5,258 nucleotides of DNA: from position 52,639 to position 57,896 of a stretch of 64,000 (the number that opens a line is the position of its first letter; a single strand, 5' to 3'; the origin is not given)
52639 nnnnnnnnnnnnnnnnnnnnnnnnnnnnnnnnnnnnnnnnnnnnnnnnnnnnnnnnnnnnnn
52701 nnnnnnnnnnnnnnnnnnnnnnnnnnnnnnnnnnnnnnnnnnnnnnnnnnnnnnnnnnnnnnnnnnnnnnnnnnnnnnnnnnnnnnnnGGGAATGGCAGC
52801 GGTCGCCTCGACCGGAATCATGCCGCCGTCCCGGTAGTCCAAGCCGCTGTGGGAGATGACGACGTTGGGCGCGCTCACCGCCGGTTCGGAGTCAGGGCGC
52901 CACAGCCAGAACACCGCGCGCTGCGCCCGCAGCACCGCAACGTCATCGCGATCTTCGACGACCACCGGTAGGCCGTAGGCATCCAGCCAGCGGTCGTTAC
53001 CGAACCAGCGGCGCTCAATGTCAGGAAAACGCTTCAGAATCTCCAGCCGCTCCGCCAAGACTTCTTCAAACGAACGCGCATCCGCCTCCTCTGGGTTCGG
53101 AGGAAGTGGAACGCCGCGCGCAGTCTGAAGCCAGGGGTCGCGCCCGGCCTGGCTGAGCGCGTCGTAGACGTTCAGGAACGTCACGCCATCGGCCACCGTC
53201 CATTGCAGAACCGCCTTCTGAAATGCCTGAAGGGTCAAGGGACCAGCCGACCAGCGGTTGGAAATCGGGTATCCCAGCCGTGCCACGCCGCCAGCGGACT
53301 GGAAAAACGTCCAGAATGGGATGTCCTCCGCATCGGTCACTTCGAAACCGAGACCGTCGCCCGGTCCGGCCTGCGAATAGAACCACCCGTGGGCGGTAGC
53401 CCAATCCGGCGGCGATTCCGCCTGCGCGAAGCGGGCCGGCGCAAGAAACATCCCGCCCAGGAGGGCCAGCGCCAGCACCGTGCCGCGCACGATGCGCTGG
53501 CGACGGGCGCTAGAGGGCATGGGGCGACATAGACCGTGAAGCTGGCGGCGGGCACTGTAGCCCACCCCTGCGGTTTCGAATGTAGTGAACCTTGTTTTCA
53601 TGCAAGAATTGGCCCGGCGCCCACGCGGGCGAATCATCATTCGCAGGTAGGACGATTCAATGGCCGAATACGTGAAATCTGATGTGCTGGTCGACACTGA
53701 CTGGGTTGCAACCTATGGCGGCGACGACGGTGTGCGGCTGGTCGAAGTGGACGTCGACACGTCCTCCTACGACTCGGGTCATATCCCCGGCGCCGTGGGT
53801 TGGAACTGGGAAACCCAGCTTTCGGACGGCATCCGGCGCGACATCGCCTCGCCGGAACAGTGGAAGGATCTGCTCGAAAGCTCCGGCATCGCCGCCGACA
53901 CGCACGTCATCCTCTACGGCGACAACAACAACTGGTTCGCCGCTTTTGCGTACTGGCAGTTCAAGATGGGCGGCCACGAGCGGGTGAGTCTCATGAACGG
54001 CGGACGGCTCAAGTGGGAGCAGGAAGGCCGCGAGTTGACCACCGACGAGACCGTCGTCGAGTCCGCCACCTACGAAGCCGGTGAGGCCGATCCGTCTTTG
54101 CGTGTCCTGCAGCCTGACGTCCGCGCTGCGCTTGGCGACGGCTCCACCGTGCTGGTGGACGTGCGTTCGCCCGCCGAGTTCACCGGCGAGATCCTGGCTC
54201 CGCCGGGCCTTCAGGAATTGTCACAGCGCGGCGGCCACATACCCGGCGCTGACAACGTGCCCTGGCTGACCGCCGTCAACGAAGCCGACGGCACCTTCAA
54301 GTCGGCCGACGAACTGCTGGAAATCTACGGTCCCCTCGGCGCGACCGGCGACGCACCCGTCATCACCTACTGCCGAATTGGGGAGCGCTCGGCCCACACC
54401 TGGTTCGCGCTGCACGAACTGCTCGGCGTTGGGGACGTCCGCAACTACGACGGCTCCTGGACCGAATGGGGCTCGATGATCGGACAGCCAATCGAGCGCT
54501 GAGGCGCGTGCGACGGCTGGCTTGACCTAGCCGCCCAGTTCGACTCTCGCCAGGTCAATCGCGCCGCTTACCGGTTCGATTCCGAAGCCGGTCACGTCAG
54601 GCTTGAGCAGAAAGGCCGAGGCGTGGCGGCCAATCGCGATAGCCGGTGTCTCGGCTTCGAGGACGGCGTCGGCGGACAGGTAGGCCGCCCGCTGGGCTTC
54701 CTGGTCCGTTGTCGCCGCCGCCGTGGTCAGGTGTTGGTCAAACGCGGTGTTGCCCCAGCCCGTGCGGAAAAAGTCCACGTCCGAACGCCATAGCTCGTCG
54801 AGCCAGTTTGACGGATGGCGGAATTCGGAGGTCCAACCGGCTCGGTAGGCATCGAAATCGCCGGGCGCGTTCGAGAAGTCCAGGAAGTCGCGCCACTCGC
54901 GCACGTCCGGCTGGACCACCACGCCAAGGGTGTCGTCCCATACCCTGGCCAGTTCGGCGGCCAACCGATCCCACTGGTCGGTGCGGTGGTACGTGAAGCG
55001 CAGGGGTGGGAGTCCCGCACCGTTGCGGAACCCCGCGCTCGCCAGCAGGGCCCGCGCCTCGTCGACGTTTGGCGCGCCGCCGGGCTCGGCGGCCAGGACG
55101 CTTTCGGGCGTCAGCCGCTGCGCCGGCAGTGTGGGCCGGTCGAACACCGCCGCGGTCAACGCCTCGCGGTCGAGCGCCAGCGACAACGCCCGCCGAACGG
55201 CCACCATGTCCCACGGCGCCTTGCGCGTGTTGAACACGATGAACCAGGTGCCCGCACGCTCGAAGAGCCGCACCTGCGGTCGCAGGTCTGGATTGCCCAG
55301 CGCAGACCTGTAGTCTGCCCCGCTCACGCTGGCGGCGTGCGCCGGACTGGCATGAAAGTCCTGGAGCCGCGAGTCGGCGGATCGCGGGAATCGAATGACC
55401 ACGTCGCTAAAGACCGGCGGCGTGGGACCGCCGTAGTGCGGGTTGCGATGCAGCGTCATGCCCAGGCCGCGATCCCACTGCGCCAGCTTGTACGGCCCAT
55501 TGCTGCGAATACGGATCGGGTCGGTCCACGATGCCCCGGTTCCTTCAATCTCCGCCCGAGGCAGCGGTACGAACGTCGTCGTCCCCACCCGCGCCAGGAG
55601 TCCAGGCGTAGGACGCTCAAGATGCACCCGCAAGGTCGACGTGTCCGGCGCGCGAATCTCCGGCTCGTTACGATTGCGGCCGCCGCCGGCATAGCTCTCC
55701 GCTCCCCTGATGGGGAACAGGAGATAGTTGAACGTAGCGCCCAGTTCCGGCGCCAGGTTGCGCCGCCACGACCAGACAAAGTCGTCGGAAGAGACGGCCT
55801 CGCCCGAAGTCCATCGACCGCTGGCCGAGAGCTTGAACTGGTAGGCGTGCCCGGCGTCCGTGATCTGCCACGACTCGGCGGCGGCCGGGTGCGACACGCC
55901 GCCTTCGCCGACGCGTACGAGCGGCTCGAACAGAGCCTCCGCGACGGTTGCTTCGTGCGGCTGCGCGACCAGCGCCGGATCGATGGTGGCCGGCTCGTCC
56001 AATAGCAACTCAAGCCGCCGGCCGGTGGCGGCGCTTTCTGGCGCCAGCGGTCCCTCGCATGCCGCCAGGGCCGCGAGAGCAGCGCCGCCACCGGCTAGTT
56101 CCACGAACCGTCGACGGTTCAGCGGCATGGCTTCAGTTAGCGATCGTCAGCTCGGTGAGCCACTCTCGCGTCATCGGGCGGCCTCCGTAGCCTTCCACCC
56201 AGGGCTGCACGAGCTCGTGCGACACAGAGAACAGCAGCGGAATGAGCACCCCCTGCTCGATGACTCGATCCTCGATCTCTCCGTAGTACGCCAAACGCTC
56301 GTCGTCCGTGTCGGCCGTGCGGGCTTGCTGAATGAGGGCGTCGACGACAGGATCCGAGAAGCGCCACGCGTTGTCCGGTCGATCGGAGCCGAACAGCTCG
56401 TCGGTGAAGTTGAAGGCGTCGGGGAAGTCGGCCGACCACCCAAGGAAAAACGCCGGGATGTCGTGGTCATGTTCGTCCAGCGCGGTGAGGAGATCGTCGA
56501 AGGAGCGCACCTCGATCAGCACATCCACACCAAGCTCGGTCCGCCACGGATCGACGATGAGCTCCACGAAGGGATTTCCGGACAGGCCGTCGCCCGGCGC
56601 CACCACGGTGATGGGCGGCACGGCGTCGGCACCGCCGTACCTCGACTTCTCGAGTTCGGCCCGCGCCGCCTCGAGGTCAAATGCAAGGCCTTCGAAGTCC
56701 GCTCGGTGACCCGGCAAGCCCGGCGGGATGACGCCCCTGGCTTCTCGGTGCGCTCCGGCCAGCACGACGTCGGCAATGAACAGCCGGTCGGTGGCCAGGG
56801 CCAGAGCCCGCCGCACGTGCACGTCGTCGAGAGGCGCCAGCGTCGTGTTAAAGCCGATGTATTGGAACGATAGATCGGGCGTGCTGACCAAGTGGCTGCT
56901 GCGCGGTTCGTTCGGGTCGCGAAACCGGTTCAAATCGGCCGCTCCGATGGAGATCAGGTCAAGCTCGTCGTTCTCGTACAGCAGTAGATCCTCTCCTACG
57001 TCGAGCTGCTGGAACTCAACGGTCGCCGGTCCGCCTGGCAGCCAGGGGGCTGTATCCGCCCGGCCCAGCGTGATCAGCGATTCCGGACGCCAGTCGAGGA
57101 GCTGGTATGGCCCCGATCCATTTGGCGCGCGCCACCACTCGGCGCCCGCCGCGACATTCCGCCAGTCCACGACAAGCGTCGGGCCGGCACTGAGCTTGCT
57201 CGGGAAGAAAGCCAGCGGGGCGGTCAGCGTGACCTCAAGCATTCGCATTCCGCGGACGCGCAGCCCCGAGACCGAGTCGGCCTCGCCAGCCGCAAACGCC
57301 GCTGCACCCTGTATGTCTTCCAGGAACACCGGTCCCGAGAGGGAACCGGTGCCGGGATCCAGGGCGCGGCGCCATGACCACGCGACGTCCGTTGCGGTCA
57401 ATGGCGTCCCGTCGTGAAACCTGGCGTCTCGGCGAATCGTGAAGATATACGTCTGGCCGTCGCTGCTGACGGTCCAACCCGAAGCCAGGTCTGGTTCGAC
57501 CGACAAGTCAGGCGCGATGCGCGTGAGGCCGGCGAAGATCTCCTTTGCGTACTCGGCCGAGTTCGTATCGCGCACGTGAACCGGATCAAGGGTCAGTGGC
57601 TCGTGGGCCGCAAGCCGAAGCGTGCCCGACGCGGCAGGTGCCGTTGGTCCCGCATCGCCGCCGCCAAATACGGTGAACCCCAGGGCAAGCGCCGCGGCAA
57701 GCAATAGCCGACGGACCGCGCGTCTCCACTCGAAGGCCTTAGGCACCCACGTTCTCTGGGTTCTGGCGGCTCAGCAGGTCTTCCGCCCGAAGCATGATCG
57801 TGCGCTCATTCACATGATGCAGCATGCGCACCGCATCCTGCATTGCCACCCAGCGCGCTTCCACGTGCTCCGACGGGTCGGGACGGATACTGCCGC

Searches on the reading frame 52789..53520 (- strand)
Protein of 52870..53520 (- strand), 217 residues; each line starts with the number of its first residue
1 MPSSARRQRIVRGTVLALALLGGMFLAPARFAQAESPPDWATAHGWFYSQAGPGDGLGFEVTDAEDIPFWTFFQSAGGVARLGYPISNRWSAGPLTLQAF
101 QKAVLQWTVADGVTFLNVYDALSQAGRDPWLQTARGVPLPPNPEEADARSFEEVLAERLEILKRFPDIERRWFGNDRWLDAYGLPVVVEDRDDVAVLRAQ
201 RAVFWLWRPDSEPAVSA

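Call 4: search_protein_families(library=pfam, proteins=[window:52870-53520:-], max_evalue=1)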
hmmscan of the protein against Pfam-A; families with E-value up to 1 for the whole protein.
window:52870-53520:- (217 aa): 0 families

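Call 7: search_protein_families(library=ncbifam, proteins=[window:52870-53520:-], max_evalue=1)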
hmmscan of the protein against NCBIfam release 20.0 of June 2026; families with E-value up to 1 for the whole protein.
window:52870-53520:- (217 aa): 1 family
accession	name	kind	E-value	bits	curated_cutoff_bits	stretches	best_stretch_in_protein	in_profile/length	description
NF007881.0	PRK10588.1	equivalog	0.032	14.7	116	0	14-36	22-44/97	cyd operon protein YbgE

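Call 55: predict_structure(alignment_id=A5)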
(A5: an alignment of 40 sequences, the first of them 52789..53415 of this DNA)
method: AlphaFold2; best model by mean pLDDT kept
length: 209 residues; sequences in the alignment: 40
mean_pLDDT: 93.9   pTM: 0.89
mean pLDDT of the five models: 93.9, 93.7, 93.3, 92.8, 92.0
residues with pLDDT >= 90: 179; 70-90: 22; 50-70: 8; < 50: 0
segments of 3 or more residues with pLDDT < 50: none
pLDDT, mean of each block of 10 residues (from residue 1): 87 89 96 98 96 98 98 98 98 98 91 89 95 95 94 95 98 79 85 98 96
secondary structure, 60 per line:
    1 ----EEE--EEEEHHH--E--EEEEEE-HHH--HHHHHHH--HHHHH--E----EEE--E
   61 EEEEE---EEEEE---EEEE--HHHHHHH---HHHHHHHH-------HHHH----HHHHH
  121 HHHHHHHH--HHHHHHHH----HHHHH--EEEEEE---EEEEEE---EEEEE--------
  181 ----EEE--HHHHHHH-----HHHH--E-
elements in order: E5-7 E10-13 E22-27 H34-40 H43-47 E55-57 E60-65 E69-73 E77-80 H83-89 H93-100 H108-111 H116-128 H131-138 H143-147 E150-155 E159-164 E168-172 E185-187 H190-196 H202-205
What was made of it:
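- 52786..53418 (-): Module copy B (residues 35-245). AlphaFold model pLDDT 93.9, pTM 0.89 (call 55).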

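Call 58: fold_search(model_id=the predicted structure, library=pdb)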
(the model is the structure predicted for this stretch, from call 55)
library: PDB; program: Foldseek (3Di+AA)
matches with E <= 10: 246; with E <= 0.001: 0
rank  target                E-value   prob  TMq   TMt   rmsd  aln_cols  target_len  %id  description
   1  6swz                  1.4e-03  1.00  0.32  0.31   8.3       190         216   13  Structure of the C-terminal domain of C. glutamicum mycoloyltransferase A (released 2020-03-04)
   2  6sx4_AAA              8.9e-03  0.99  0.29  0.12  10.0       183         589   13  Structure of C. glutamicum mycoloyltransferase A (released 2020-03-04)
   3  6sx4_BBB              9.4e-03  0.99  0.29  0.12   9.9       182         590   13  Structure of C. glutamicum mycoloyltransferase A (released 2020-03-04)
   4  8chv_B                1.9e-01  0.15  0.17  0.22  12.3       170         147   10  Crystal structure of human PURA (fragment Glu57-Glu212, PUR repeat I and II) R140P mutant (released 2024-02-21)
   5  8hme_D                5.6e-01  0.10  0.14  0.04  15.2       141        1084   11  head module state 1 of Tetrahymena IFT-A (released 2023-06-14)
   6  6v05_B                5.9e-01  0.06  0.16  0.10  14.3       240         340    8  Cryo-EM structure of a substrate-engaged Bam complex (released 2020-06-10)
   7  8cht_B                6.2e-01  0.08  0.15  0.20  12.7       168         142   11  Crystal structure of human PURA (fragment Glu57-Glu212, PUR repeat I and II) (released 2024-02-21)
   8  8hmf_D                7.0e-01  0.13  0.15  0.03  15.5       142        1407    9  head module state 2 of Tetrahymena IFT-A (released 2023-06-14)
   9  9co0_B                7.0e-01  0.07  0.15  0.11  14.0       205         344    9  CryoEM structure of BAM in complex with the PTB2 open-state inhibitor (in SMA nanodisc) (released 2024-12-25)
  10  7tt1_B                7.8e-01  0.15  0.15  0.10   8.3        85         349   14  BamABCDE bound to substrate EspP class 4 (released 2022-03-30)
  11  9p1u_B                8.8e-01  0.06  0.15  0.11  14.1       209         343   10  beta-barrel assembly machine from Escherichia coli in an late state of LptD assembly (released 2026-03-11)
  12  9cnw_B                8.8e-01  0.06  0.15  0.10  14.0       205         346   11  CryoEM structure of the APO-BAM complex in DDM detergent (released 2024-12-25)
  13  6wnx_G                9.3e-01  0.06  0.13  0.08  14.8       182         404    9  FBXW11-SKP1 in complex with a pSer33/pSer37 Beta-Catenin peptide (released 2020-05-06)
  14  9cnx_B                9.8e-01  0.04  0.13  0.10  14.4       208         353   10  CryoEM structure of BAM in complex with the PTB1 closed-state inhibitor (in DDM detergent) (released 2024-12-25)
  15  7ttc_B                1.0e+00  0.07  0.15  0.11  14.1       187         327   10  BamABCDE bound to substrate EspP (released 2022-03-30)
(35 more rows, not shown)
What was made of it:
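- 52786..53418 (-): Top PDB match is 6swz, E 1.4e-3 (call 58).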

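Call 65: fold_search(model_id=the predicted structure, library=viral)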
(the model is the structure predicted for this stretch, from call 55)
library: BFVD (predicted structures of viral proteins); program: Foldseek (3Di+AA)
matches with E <= 10: 499; with E <= 0.001: 0
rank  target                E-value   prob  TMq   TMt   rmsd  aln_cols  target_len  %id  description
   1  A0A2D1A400            1.3e-03  0.99  0.33  0.16  12.9       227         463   13  N-acetylmuramoyl-L-alanine amidase [Rhodococcus phage Trina]
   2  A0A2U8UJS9            1.6e-03  0.99  0.34  0.17  14.8       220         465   14  (no name in the UniProt tables at hand)
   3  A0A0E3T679            1.7e-03  0.99  0.30  0.18  11.7       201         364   11  N-acetylmuramoyl-L-alanine amidase [Gordonia phage Gsput1]
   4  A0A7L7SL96            3.7e-03  0.99  0.29  0.18  10.9       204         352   11  Lysin A [Gordonia phage Matteo]
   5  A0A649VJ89            2.9e-02  1.00  0.28  0.18   4.8        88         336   20  (no name in the UniProt tables at hand)
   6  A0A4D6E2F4            8.9e-02  1.00  0.30  0.56   2.6        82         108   17  Uncharacterized protein [Gordonia phage GodonK]
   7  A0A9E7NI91            1.7e-01  0.72  0.27  0.17  10.7       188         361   13  (no name in the UniProt tables at hand)
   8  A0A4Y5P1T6            2.1e-01  0.11  0.15  0.17  18.5       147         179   16  Uncharacterized protein [Pantoea phage vB_PagS_AAS21]
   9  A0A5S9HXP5            3.5e-01  0.06  0.16  0.08  19.1       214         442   10  Uncharacterized protein [Tenacibaculum phage PTm1]
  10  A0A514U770            4.1e-01  0.16  0.13  0.26  16.4        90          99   13  Uncharacterized protein [Listeria phage LP-031]
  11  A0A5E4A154            5.8e-01  0.14  0.20  0.25  13.3       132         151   11  (no name in the UniProt tables at hand)
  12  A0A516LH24            6.1e-01  0.11  0.17  0.09  14.2       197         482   11  (no name in the UniProt tables at hand)
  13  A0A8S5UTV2            6.5e-01  0.07  0.15  0.16  15.1       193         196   10  Uncharacterized protein [Myoviridae sp. ctYA416]
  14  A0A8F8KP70            6.9e-01  0.05  0.17  0.18  15.7       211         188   10  Uncharacterized protein [Clandestinovirus]
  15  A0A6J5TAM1            7.3e-01  0.10  0.16  0.08  16.1       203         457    8  Bacteriophage P22, Gp10, DNA-stabilising [uncultured Caudovirales phage]
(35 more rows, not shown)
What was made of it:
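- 52786..53418 (-): Top viral matches are Gordonia and Rhodococcus phage endolysins (call 65).
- Closest known: LGFP-type C-terminal cell-wall-binding domains of actinophage endolysins. Same: These are the best viral fold matches (call 65).
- The best viral matches are LysA amidases of Rhodococcus and Gordonia phages (E 1.3e-3 to 3.7e-3, call 65).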

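Call 69: search_dna_similar(query=window:52789-53415:-, collection=phages, mode=protein, max_evalue=10, max_rows=15)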
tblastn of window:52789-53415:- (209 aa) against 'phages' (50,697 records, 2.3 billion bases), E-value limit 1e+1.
Records with a match: 2; places in all: 2; records where one place covers at least 80% of the query: 0.
Best place of each record, by identity: <60% 2.
By first word of the organism name: Bacillus 2.
By host as written in the record: Bacillus thuringiensis 2.
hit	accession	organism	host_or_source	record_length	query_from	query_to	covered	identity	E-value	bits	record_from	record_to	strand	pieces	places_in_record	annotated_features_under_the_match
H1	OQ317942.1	Bacillus phage 0105phi7-2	Bacillus thuringiensis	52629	81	193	54%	24.8%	7e+0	34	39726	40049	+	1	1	nuclease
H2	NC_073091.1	Bacillus phage 0105phi7-2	Bacillus thuringiensis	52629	81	193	54%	24.8%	7e+0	34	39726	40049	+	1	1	nuclease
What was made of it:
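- Closest known: LGFP-type C-terminal cell-wall-binding domains of actinophage endolysins. Different: There is no detectable sequence similarity by tblastn (call 69).
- Tried and rejected: tblastn of module B against 50,697 phage records gave only a chance hit at E 7 (call 69).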

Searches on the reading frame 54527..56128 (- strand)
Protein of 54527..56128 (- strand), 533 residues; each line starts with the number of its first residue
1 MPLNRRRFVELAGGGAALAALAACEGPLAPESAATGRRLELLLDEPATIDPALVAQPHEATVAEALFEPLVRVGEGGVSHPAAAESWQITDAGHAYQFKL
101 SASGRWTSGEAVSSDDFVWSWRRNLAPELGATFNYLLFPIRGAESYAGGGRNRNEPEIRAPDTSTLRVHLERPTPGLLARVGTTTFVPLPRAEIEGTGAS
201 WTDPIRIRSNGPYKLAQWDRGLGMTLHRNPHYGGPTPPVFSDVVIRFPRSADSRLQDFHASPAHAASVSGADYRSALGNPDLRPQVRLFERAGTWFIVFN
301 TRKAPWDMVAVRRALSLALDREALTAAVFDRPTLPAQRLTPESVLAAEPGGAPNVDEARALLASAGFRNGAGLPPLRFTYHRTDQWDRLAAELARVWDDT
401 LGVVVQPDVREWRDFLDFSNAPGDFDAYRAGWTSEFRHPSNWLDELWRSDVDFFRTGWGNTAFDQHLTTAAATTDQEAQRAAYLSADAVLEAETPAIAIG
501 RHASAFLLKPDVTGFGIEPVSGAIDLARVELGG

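Call 62: search_protein_families(library=pfam, proteins=[window:54527-56128:-], max_evalue=0.00001)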
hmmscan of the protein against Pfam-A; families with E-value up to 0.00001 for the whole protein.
window:54527-56128:- (533 aa): 1 family
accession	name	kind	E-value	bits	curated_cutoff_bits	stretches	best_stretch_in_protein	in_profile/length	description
PF00496.27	SBP_bac_5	-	1.6e-58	199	32.4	1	80-450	3-364/368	Bacterial extracellular solute-binding proteins, family 5 Middle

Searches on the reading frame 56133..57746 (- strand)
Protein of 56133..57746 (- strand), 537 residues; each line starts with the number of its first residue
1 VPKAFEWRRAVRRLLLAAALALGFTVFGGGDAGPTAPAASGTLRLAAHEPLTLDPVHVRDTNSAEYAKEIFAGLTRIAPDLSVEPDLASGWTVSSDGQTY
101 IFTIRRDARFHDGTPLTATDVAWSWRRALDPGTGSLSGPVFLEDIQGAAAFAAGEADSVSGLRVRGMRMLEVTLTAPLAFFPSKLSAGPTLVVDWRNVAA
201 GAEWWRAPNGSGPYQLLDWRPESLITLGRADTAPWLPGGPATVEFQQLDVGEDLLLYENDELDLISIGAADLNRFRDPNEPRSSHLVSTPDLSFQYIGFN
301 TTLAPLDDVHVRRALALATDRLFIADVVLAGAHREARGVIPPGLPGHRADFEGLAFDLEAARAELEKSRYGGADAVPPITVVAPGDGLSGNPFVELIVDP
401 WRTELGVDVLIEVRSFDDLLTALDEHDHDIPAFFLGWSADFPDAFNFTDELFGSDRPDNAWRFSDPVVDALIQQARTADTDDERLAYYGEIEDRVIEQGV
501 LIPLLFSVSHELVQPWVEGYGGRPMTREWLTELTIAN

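Call 62: search_protein_families(library=pfam, proteins=[window:56133-57746:-], max_evalue=0.00001)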
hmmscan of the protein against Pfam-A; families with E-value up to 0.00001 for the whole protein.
window:56133-57746:- (537 aa): 1 family
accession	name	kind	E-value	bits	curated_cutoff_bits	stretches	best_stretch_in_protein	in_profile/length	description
PF00496.27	SBP_bac_5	-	5.4e-62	210.5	32.4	1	83-456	2-365/368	Bacterial extracellular solute-binding proteins, family 5 Middle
